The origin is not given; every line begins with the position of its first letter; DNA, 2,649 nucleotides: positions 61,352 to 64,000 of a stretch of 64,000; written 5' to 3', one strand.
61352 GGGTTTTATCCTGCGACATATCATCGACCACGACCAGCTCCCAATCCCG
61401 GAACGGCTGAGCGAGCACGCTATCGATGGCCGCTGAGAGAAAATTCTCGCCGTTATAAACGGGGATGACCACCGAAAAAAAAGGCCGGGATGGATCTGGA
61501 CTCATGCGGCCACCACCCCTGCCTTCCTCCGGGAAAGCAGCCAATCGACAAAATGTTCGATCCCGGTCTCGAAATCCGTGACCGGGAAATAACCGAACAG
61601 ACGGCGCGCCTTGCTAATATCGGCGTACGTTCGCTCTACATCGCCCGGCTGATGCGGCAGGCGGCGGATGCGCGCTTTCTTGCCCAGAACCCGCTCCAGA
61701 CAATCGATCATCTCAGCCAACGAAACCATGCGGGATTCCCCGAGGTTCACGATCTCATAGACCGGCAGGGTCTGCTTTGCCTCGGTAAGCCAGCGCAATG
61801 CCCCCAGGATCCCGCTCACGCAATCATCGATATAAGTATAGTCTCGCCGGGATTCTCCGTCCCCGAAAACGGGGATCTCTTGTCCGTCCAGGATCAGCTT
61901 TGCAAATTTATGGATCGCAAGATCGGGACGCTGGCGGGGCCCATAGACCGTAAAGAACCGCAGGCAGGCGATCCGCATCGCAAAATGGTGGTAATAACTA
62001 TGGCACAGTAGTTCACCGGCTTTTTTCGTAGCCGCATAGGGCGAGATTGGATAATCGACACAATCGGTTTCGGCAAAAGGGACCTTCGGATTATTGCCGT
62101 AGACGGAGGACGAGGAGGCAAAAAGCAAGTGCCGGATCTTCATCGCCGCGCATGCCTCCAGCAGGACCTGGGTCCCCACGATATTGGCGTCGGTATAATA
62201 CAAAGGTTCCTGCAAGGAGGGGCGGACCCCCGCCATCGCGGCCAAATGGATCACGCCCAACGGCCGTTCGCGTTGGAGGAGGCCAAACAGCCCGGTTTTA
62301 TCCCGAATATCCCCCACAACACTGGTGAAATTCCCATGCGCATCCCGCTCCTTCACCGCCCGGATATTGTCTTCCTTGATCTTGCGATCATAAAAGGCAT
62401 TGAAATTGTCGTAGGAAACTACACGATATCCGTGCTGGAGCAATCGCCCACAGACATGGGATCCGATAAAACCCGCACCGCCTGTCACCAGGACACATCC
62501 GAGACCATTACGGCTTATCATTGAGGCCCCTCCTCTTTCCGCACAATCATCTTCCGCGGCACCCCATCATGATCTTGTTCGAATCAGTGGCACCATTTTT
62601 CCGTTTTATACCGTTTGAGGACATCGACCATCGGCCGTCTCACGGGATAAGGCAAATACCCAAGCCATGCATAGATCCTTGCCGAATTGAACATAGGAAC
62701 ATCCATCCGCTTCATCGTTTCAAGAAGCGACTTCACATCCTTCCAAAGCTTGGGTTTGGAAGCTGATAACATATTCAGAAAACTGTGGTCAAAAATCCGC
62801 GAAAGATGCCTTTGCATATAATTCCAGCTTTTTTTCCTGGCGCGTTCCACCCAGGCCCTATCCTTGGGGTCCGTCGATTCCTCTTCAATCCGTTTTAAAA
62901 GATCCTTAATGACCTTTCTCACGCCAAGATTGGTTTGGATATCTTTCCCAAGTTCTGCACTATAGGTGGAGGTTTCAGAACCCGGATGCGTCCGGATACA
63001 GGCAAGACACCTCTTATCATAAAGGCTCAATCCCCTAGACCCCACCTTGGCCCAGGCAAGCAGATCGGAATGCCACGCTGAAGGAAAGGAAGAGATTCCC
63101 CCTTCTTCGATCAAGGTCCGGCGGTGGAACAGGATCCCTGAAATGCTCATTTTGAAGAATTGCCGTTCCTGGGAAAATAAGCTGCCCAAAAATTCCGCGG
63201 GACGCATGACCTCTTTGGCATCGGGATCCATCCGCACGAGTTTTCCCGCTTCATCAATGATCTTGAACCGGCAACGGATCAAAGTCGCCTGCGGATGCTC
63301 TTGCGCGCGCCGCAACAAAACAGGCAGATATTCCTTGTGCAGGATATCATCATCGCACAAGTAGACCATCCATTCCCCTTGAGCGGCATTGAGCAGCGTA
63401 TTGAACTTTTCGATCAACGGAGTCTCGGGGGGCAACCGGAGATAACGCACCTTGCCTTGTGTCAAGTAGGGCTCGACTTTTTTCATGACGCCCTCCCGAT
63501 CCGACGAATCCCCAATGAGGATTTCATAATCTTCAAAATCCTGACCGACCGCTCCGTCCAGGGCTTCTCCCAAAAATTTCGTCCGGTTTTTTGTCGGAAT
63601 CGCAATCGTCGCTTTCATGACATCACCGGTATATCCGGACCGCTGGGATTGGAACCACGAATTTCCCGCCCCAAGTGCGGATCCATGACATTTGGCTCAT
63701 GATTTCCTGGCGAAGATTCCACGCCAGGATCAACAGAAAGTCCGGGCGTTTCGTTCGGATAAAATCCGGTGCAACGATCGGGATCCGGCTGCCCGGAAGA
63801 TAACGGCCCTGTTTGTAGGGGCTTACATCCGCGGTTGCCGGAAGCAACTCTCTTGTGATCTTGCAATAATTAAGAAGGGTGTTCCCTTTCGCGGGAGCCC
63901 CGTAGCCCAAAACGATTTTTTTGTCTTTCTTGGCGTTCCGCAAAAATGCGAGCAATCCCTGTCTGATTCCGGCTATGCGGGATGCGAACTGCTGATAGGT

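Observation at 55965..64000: Surface-protein gene directly followed by a GT2 / sugar-epimerase / GT2 / C-methyltransferase cluster: possible dedicated protein-glycosylation or branched-sugar glycan locus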

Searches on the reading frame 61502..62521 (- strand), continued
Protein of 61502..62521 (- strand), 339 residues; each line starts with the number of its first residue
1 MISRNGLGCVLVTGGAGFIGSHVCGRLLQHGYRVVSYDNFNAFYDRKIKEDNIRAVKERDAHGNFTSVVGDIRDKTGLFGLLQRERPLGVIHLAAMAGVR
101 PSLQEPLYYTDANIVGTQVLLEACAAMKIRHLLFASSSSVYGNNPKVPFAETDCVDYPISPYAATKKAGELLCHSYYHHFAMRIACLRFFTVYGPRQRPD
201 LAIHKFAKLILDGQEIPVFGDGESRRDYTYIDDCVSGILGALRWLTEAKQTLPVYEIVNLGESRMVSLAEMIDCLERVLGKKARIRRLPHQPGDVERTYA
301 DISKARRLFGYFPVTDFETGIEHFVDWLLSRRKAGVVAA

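Call 65: search_solved_structures(query=window:61502-62521:-, max_evalue=1e-20)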
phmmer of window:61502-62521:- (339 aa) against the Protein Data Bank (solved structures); distinct sequences matched with E-value up to 1e-20: 72 (the best 60 are shown).
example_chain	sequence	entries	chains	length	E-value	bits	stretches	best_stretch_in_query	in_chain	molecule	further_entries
5u4q_A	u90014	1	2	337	8.8e-81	274.6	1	10-328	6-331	dTDP-glucose 4,6-dehydratase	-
6zl6_A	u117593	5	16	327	2e-66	227.4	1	10-330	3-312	Epimerase domain-containing protein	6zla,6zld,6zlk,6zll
6zlj_A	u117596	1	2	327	7.1e-66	225.6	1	10-330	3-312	Epimerase domain-containing protein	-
4zrm_A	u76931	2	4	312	2.7e-44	154.7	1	10-327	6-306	UDP-glucose 4-epimerase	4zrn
6kv9_A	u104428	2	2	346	3.7e-43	150.9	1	8-328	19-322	MoeE5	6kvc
10ke_A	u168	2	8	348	3.8e-42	147.6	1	11-328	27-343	Capsular polysaccharide biosynthesis protein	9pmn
6dnt_A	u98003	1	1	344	4.2e-41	144.2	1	10-331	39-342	NAD-dependent epimerase/dehydratase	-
7ys8_A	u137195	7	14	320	6.2e-40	140.3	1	10-328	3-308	UDP-glucose 4-epimerase | UDP-glucose 4-epimerase along with EC 5.1.3.2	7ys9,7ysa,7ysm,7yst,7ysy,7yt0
6wjb_A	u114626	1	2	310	1.1e-39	139.5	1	10-323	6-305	NAD-dependent epimerase/dehydratase family protein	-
1sb8_A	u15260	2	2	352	1.3e-39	139.3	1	11-329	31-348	wbpP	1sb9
6wj9_A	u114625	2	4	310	1e-38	136.3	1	10-323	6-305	NAD-dependent epimerase/dehydratase family protein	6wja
3ru7_A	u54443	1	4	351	6.3e-38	133.7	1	11-329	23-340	WbgU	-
3ru9_A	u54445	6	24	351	6.9e-38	133.6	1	11-329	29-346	WbgU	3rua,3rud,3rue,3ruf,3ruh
3lu1_A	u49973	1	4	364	7.9e-38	133.4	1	11-329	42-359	WbgU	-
3ruc_A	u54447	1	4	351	9.5e-38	133.1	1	11-329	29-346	WbgU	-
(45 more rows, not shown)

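Call 73: search_solved_structures(query=window:61502-62521:-, max_evalue=1e-60, show_alignments=2)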
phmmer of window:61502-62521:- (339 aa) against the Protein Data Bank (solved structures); distinct sequences matched with E-value up to 1e-60: 3.
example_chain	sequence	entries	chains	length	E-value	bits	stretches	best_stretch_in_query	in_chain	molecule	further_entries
5u4q_A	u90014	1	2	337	8.8e-81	274.6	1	10-328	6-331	dTDP-glucose 4,6-dehydratase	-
6zl6_A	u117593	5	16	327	2e-66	227.4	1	10-330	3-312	Epimerase domain-containing protein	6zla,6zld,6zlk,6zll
6zlj_A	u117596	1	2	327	7.1e-66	225.6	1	10-330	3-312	Epimerase domain-containing protein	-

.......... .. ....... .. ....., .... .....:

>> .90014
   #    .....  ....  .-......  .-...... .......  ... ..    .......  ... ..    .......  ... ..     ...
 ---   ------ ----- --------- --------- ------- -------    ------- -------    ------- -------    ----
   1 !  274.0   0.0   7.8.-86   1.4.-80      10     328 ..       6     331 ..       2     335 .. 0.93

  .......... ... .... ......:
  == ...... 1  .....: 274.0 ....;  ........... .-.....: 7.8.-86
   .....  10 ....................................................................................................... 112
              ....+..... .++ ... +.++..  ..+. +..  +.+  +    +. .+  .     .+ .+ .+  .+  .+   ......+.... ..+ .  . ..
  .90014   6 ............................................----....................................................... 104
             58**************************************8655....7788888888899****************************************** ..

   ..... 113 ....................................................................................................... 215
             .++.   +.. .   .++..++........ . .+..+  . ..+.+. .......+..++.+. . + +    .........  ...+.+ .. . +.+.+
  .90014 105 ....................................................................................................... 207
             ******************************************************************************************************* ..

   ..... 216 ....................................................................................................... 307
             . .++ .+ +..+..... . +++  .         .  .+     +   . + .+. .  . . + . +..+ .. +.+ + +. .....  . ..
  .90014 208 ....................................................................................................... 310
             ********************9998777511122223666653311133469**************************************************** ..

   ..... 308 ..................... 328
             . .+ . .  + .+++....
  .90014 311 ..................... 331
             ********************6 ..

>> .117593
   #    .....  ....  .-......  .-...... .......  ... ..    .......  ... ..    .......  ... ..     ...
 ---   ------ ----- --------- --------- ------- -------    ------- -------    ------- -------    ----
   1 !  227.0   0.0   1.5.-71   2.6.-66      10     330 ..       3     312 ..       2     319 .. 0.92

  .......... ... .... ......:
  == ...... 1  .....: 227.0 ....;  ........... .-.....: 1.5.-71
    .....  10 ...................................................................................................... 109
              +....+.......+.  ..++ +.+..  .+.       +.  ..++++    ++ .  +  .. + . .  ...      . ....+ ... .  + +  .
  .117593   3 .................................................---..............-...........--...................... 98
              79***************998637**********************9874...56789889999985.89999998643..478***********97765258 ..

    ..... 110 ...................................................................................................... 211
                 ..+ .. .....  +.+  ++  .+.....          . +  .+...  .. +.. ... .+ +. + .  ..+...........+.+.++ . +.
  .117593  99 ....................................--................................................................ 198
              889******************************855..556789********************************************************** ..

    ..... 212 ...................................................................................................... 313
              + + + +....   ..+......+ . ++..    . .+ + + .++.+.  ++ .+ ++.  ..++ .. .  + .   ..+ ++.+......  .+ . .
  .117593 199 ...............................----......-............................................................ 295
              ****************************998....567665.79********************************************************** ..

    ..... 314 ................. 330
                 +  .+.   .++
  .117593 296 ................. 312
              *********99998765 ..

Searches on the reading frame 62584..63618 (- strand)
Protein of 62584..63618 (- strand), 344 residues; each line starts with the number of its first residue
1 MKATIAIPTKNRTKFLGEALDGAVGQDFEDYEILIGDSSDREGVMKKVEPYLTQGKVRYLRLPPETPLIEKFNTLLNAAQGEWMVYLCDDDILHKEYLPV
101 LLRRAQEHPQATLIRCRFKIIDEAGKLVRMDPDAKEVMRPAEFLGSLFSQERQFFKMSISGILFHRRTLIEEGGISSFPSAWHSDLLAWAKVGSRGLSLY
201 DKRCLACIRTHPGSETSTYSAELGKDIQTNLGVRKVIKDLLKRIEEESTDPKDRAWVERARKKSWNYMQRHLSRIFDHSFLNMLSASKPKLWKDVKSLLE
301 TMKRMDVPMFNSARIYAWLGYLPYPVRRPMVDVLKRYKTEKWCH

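Call 8: search_protein_families(library=pfam, proteins=[window:62584-63618:-], max_evalue=0.01)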
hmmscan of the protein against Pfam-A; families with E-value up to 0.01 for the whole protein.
window:62584-63618:- (344 aa): 2 families
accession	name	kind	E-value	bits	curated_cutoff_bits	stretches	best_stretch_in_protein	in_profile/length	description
PF00535.33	Glycos_transf_2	-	1.6e-16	61.2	23.3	1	4-133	1-131/168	Glycosyl transferase family 2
PF13641.12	Glyco_tranf_2_3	-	7.7e-06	26.5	27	1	4-118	4-123/230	Glycosyltransferase like family 2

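Call 9: search_protein_families(library=ncbifam, proteins=[window:62584-63618:-], max_evalue=0.01)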
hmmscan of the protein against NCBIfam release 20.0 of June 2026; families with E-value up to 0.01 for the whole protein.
window:62584-63618:- (344 aa): 10 families
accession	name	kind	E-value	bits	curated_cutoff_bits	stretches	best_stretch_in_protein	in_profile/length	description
TIGR04440.1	glyco_TIGR04440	domain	5.3e-16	59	70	1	3-133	2-134/215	TIGR00180 family glycosyltransferase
NF050050.1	ProtGlycPglI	equivalog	5.8e-11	42.3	500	1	4-116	5-119/306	GalNAc(5)-diNAcBac-PP-undecaprenol beta-1,3-glucosyltransferase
NF038299.1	EPS_HpsN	equivalog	1.3e-07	30.9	425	1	4-117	4-118/317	hormogonium polysaccharide biosynthesis glycosyltransferase HpsN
NF047683.1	TeichurnBiosyTuaG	equivalog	1.9e-05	24.4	400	1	4-129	9-134/252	teichuronic acid biosynthesis protein TuaG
NF007453.0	PRK10018.1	equivalog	0.00013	21.7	382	1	4-107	9-113/280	colanic acid biosynthesis glycosyltransferase WcaA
TIGR04017.1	WcaA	equivalog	0.00022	20.9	495.75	1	4-107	8-112/279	colanic acid biosynthesis glycosyltransferase WcaA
NF053739.1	GlytfEpsEBac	equivalog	0.00034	19.7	450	1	8-126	8-128/265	glycosyltransferase EpsE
NF041875.1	EPS_EpsD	equivalog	0.0039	16.7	370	1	5-109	3-108/325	exopolysaccharide biosynthesis glycosyltransferase EpsD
NF045692.1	OglycostaseCruG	equivalog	0.0039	16.2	600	1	3-54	43-94/386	2'-O-glycosyltransferase CruG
NF038302.1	EPS_HpsE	equivalog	0.0085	15.1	300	0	2-113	2-119/307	hormogonium polysaccharide biosynthesis glycosyltransferase HpsE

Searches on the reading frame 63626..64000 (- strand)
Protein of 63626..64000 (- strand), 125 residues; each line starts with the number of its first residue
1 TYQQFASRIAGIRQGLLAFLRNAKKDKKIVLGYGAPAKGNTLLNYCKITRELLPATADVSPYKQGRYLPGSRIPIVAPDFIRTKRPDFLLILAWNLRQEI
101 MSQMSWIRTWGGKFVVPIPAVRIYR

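Call 8: search_protein_families(library=pfam, proteins=[window:63626-64000:-], max_evalue=0.01)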
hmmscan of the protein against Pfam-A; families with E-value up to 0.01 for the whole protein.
seq(125 aa): 1 family
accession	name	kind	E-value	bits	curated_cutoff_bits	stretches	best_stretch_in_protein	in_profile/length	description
PF08484.17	Methyltransf_14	-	1.2e-48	165.3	23.5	1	1-119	42-160/160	C-methyltransferase C-terminal domain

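Call 9: search_protein_families(library=ncbifam, proteins=[window:63626-64000:-], max_evalue=0.01)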
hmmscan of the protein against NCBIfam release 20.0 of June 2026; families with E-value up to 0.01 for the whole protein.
seq(125 aa): 0 families
